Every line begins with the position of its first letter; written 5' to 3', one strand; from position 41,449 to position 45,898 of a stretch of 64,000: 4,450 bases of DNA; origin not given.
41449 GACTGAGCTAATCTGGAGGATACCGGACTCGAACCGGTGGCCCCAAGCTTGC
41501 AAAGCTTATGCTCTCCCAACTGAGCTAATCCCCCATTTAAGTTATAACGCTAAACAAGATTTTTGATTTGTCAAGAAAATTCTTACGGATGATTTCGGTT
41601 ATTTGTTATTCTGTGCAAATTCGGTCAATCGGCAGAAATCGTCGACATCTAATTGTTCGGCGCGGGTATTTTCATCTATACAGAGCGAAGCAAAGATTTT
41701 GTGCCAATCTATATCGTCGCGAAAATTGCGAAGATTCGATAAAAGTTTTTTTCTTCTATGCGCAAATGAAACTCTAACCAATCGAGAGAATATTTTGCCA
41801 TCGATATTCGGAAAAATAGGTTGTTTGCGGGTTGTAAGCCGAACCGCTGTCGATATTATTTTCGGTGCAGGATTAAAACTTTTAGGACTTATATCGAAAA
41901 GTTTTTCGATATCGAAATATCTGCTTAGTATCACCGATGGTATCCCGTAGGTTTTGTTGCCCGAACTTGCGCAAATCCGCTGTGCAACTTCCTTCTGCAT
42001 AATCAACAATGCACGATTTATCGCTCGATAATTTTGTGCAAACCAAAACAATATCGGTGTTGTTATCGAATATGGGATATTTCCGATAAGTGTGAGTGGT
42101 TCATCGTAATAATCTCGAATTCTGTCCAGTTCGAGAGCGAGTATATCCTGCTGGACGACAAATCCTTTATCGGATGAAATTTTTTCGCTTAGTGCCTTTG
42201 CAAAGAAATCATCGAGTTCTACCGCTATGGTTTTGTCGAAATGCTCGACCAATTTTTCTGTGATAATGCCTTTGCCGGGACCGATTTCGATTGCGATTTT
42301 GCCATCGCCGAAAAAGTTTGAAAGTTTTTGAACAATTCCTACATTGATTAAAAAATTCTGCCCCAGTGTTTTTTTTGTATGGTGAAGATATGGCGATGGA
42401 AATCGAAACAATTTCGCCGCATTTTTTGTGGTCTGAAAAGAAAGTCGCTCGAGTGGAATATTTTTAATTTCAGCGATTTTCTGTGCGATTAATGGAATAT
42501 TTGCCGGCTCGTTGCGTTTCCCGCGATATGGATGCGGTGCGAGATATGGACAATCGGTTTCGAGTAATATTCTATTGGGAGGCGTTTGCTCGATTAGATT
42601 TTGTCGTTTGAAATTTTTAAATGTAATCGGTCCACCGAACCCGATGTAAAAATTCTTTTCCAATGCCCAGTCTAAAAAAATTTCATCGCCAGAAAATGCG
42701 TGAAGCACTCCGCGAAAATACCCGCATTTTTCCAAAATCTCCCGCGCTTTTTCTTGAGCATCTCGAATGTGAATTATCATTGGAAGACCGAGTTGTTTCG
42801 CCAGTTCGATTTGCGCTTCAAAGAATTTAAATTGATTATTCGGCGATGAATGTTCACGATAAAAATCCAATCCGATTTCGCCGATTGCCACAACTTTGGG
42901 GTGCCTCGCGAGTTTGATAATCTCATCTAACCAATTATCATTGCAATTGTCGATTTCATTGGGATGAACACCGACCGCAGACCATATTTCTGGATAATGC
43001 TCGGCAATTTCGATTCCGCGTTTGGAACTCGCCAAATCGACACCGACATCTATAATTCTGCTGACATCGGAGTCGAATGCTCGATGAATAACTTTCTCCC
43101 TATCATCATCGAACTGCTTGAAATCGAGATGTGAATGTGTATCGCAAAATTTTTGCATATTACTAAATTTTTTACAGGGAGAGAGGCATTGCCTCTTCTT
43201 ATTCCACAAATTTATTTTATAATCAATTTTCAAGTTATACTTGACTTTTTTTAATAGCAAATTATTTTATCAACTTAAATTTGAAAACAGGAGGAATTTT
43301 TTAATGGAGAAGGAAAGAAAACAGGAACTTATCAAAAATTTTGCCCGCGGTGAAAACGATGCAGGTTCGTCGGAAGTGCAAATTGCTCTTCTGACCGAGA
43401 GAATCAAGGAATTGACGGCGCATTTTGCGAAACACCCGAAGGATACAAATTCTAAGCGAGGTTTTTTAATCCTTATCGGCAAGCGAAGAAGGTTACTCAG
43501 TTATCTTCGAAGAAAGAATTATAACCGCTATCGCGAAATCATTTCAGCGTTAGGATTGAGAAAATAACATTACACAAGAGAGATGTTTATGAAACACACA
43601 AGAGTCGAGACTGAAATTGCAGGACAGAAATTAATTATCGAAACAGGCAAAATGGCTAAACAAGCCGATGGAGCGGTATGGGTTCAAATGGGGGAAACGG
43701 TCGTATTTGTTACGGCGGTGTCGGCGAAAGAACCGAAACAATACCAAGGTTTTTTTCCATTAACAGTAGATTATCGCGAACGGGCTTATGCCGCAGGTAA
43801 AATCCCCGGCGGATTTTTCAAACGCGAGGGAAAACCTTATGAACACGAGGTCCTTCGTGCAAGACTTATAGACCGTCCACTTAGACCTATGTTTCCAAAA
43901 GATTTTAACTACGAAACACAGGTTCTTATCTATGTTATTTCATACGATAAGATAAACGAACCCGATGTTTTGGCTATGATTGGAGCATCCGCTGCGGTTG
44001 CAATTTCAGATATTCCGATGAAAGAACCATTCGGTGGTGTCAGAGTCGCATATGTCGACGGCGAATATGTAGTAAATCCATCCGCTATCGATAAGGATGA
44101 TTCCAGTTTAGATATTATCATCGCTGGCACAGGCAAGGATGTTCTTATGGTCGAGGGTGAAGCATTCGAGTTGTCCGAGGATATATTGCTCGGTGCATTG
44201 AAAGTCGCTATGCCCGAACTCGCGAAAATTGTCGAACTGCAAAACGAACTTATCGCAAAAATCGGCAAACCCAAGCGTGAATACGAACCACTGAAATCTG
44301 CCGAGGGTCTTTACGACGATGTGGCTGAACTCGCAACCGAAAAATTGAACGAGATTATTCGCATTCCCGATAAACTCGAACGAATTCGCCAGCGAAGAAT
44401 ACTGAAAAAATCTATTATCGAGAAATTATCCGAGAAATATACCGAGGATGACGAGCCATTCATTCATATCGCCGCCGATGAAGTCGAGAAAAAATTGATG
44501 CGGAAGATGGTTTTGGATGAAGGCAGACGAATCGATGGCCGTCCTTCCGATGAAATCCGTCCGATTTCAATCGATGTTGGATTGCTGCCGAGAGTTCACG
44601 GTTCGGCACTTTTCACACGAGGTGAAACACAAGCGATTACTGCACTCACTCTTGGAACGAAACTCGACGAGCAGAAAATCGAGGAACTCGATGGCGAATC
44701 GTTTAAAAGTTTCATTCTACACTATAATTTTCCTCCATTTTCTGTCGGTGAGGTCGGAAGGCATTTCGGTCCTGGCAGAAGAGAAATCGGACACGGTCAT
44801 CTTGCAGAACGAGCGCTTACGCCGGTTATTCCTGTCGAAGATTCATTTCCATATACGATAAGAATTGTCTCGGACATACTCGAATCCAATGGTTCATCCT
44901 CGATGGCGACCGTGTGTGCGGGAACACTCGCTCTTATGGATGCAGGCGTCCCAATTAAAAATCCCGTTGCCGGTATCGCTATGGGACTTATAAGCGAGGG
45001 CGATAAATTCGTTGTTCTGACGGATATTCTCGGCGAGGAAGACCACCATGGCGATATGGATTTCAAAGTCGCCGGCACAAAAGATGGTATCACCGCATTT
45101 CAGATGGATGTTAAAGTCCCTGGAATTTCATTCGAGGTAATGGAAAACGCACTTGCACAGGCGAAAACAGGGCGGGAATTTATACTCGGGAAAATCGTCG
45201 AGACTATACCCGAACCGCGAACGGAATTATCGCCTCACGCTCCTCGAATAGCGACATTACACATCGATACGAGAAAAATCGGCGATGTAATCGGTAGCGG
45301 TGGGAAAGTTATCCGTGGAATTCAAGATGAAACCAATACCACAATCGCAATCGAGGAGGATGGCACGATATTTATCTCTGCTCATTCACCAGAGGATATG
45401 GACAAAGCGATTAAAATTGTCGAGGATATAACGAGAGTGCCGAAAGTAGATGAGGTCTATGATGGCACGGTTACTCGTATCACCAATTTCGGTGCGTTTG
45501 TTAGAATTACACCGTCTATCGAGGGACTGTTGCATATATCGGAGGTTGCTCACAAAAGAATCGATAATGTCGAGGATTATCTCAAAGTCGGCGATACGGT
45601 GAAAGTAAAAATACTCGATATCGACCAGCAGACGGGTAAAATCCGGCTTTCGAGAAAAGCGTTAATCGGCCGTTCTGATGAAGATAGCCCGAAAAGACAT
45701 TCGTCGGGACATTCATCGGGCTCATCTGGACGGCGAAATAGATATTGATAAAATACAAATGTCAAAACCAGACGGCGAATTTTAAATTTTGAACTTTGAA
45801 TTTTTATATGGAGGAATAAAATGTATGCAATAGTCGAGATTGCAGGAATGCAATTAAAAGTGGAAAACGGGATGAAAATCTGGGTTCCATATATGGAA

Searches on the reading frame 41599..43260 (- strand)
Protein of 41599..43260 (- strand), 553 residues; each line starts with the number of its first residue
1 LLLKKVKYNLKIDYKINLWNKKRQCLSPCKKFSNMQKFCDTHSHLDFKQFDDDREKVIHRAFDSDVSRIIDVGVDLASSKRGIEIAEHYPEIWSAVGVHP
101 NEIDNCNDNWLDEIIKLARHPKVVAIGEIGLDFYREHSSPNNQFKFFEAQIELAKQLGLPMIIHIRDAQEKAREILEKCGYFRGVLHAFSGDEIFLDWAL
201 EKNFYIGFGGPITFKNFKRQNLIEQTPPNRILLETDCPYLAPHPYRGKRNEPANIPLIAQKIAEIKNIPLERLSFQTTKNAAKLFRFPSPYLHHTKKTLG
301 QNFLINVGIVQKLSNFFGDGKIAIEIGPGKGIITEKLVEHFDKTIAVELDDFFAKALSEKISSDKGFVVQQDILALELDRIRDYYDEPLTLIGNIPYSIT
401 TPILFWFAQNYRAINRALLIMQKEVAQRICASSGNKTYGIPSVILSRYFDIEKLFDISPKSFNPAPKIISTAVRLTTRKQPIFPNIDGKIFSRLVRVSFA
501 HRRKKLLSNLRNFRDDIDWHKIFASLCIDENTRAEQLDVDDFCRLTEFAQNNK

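Call 38: search_protein_families(library=ncbifam, proteins=[window:41599-43260:-], max_evalue=1e-10)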
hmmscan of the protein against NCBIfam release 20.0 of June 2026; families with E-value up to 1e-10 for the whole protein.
window:41599-43260:- (553 aa): 19 families
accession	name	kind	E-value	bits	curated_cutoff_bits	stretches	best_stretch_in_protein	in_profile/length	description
TIGR00010.1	TIGR00010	subfamily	1.9e-82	276.5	206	1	39-286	2-252/253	YchF/TatD family DNA exonuclease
TIGR00755.1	ksgA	equivalog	2.5e-61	207.3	171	1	294-547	2-254/256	16S rRNA (adenine(1518)-N(6)/adenine(1519)-N(6))-dimethyltransferase RsmA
NF007745.0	PRK10425.1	equivalog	2.2e-51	174.6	395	1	45-287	8-258/260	3'-5' ssDNA/RNA exonuclease TatD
NF008075.0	PRK10812.1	equivalog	4.1e-45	154.1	438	1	39-288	4-257/265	metal-dependent hydrolase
NF000499.2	Erm23S_rRNA_broad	equivalog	3.8e-42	144.4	212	1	299-545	1-240/244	23S ribosomal RNA methyltransferase Erm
NF008522.0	PRK11449.1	equivalog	2.1e-40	138.5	481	1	36-287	3-258/259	metal-dependent hydrolase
NF011486.0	PRK14896.1-1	equivalog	1.6e-25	89.8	450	1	299-551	26-278/284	16S ribosomal RNA methyltransferase A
NF000337.1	erm_SHROVE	exception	3.8e-25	88.6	320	1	296-511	3-212/248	ErmE/ErmH/ErmO/ErmR family 23S rRNA (adenine(2058)-N(6))-methyltransferase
NF041926.1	QatD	equivalog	3.8e-23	81.9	230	1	40-284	1-239/239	Qat anti-phage system TatD family nuclease QatD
NF000024.1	ErmS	exception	4e-16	59.2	675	1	295-512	59-272/319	23S rRNA (adenine(2058)-N(6))-methyltransferase Erm(S)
NF042988.1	Erm46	exception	2.8e-15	56.3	503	1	294-506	6-208/255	23S rRNA (adenine(2058)-N(6))-methyltransferase Erm(46)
NF012218.0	erm_38_23S_MT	exception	3.1e-15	56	800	1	293-518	5-228/386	23S rRNA (adenine(2058)-N(6))-methyltransferase Erm(38)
NF042938.1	Erm55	exception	6.1e-15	55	525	1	290-506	2-208/270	23S rRNA (adenine(2058)-N(6))-methyltransferase Erm(55)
NF000077.1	Erm42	exception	1.5e-12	47.4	600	1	300-467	19-181/303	23S rRNA (adenine(2058)-N(6))-methyltransferase Erm(42)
NF011489.0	PRK14896.1-5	equivalog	1.7e-12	47.4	236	1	299-478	3-158/217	16S ribosomal RNA methyltransferase A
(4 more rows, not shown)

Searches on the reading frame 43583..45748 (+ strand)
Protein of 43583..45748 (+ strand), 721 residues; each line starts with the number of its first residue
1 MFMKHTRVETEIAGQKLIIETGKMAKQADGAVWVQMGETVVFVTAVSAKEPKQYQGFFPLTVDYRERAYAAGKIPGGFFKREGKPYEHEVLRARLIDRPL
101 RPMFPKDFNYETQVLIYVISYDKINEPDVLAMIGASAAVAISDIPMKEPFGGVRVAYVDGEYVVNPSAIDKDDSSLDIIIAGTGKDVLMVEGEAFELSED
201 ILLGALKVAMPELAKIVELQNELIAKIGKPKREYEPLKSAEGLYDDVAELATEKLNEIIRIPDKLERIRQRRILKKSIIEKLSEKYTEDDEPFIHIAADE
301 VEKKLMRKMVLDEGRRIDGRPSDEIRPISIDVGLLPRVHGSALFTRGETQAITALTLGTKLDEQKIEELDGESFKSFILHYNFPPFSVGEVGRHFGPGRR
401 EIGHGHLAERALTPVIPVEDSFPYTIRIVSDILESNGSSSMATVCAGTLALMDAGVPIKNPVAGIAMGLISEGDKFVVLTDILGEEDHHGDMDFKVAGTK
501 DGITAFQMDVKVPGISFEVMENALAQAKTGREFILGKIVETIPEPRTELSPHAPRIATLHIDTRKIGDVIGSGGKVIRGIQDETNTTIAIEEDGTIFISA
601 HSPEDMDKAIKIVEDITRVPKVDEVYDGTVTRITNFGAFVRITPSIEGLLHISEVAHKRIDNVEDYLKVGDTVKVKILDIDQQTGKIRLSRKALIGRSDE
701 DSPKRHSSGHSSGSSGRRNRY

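Call 38: search_protein_families(library=ncbifam, proteins=[window:43583-45748:+], max_evalue=1e-10)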
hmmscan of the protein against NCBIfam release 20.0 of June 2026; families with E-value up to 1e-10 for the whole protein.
window:43583-45748:+ (721 aa): 26 families (the best 25 are shown)
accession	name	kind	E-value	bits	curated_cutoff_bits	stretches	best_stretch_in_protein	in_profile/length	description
NF008805.1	PRK11824.1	equivalog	2.3e-299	994.6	471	1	8-693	2-682/683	polyribonucleotide nucleotidyltransferase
TIGR03591.1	polynuc_phos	equivalog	2.3e-298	991.4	525.05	1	12-693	2-688/689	polyribonucleotide nucleotidyltransferase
TIGR02696.1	pppGpp_PNP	exception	4.5e-200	666.7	1106.75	1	17-689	19-718/720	guanosine pentaphosphate synthetase I/polyribonucleotide nucleotidyltransferase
TIGR02065.1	ECX1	equivalog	1.4e-39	135.8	318.7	1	309-529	2-213/230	exosome complex exonuclease Rrp41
NF005208.0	PRK06676.1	equivalog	1.7e-25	89.9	368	1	616-706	272-362/391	30S ribosomal protein S1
NF000907.0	PRK00087.1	equivalog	1.3e-24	86.4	624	1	621-695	477-550/671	bifunctional 4-hydroxy-3-methylbut-2-enyl diphosphate reductase/30S ribosomal protein S1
NF005973.0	PRK08059.1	equivalog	7.7e-24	84.2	148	1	621-712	6-97/123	S1 domain-containing post-transcriptional regulator GSP13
NF040579.1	S1_dom_CvfD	subfamily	8.1e-24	84.1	117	1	621-705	2-86/113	CvfD/Ygs/GSP13 family RNA-binding post-transcriptional regulator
NF004952.0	PRK06299.1-2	equivalog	2.8e-21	75.5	524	1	621-694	217-289/580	30S ribosomal protein S1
NF006363.0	PRK08582.1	equivalog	1.5e-19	70.6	171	1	626-707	9-89/140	S1 domain-containing RNA-binding protein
NF010379.0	PRK13806.1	equivalog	2e-19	69.6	648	1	621-694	201-365/491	30S ribosomal protein S1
NF004473.0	PRK05807.1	equivalog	7.6e-18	65.2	178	1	622-696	5-77/136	S1 domain-containing RNA-binding protein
NF004956.0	PRK06299.1-6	equivalog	9.6e-18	64.1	711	1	618-706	368-455/554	30S ribosomal protein S1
NF005911.0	PRK07899.1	equivalog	1.7e-17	63.3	691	1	617-695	288-366/486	30S ribosomal protein S1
TIGR00717.1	rpsA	equivalog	7.2e-17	61.1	577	1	621-694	271-345/516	30S ribosomal protein S1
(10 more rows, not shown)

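Call 44: find_homologous_proteins(query=window:43583-45748:+, max_evalue=1e-50)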
Query window:43583-45748:+ (721 aa): 8000 proteins with E <= 1e-50 among 8000 candidates; the best 120 are listed.
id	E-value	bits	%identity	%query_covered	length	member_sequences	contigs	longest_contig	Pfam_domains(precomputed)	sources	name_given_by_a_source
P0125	0.0e+0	1584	100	100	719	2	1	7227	PF00013.36,PF03725.21,PF00575.30,PF23459.2,PF03726.20,PF01138.28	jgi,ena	-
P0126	0.0e+0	1429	89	100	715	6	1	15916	PF00013.36,PF03725.21,PF00575.30,PF03726.20,PF01138.28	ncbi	-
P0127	0.0e+0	1419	88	100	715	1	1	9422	PF00013.36,PF03725.21,PF00575.30,PF03726.20,PF01138.28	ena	-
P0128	0.0e+0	1127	72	96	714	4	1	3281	PF00013.36,PF03725.21,PF00575.30,PF03726.20,PF01138.28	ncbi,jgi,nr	ncbi:MAG TPA: polyribonucleotide nucleotidyltransferase [candidate division Zixibacteria bacterium]|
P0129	0.0e+0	1105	70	96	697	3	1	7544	PF00013.36,PF03725.21,PF22675.3,PF00575.30,PF03726.20,PF01138.28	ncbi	-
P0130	0.0e+0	1103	69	99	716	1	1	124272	PF00013.36,PF03725.21,PF00575.30,PF03726.20,PF01138.28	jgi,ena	-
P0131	0.0e+0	1089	70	96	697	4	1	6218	PF00013.36,PF03725.21,PF00575.30,PF03726.20,PF01138.28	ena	-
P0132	0.0e+0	1076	69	96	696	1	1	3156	PF00013.36,PF03725.21,PF00575.30,PF23459.2,PF03726.20,PF01138.28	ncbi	-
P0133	0.0e+0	1037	67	96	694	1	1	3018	PF00013.36,PF03725.21,PF00575.30,PF03726.20,PF01138.28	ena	-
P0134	0.0e+0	1019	63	99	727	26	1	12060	PF00013.36,PF03725.21,PF00575.30,PF03726.20,PF01138.28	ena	-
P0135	3.2e-290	983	64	96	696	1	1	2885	PF00013.36,PF03725.21,PF00575.30,PF03726.20,PF01138.28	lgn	-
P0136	2.1e-287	973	63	98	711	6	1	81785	PF00013.36,PF03725.21,PF00575.30,PF03726.20,PF01138.28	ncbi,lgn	-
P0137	4.0e-286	969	63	95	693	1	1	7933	PF00013.36,PF03725.21,PF00575.30,PF03726.20,PF01138.28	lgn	-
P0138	3.7e-260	883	59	100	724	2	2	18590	PF00013.36,PF03725.21,PF00575.30,PF03726.20,PF01138.28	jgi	-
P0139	7.5e-258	876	58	96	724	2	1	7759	PF00013.36,PF03725.21,PF00575.30,PF03726.20,PF01138.28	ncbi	-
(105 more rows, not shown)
